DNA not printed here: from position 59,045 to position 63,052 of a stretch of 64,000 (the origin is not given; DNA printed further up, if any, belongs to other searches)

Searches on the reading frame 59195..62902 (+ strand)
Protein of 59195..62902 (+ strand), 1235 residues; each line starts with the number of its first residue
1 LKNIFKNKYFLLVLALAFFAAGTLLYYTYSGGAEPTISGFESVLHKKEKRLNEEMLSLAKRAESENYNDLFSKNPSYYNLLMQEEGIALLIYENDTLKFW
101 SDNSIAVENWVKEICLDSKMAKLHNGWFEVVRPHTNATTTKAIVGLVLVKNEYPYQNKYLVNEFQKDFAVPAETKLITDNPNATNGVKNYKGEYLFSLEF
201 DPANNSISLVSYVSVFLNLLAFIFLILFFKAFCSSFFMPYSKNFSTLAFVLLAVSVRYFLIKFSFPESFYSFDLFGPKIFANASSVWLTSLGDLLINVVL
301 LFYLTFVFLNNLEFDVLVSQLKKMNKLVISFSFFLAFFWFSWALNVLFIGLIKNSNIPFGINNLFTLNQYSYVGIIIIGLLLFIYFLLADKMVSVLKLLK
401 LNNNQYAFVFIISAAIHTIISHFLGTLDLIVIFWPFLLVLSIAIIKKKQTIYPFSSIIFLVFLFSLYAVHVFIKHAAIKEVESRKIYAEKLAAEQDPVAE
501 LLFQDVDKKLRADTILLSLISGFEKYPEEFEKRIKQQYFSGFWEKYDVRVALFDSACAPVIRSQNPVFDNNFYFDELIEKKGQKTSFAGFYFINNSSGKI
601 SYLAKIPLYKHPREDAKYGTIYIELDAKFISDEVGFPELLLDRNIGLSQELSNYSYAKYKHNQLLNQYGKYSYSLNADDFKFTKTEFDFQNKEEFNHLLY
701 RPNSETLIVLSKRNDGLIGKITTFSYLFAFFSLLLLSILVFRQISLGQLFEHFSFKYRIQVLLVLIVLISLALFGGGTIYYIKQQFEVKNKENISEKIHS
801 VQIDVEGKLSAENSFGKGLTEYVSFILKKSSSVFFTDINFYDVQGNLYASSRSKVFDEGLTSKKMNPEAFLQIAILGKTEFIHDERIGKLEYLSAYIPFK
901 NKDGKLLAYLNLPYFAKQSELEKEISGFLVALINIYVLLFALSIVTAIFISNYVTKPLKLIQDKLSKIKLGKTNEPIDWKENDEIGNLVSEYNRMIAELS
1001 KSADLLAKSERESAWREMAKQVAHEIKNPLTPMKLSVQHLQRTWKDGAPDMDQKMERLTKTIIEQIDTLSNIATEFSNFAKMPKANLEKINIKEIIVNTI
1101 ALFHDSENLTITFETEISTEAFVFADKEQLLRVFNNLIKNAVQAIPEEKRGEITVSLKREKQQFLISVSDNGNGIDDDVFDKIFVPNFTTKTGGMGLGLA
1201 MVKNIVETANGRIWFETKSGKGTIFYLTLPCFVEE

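Call 65: search_protein_families(library=pfam, proteins=[window:59195-62902:+], max_evalue=0.0001)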
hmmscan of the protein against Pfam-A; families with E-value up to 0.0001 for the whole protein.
window:59195-62902:+ (1235 aa): 3 families
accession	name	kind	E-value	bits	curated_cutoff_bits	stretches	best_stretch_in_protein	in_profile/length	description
PF02518.31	HATPase_c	-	7.4e-26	91.2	26.4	1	1126-1230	2-108/111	Histidine kinase-, DNA gyrase B-, and HSP90-like ATPase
PF00512.31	HisKA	-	2.9e-09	37.3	26.9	1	1015-1082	2-63/66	His Kinase A (phospho-acceptor) domain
PF14501.12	HATPase_c_5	-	1.5e-08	34.9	22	1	1129-1220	5-93/102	GHKL domain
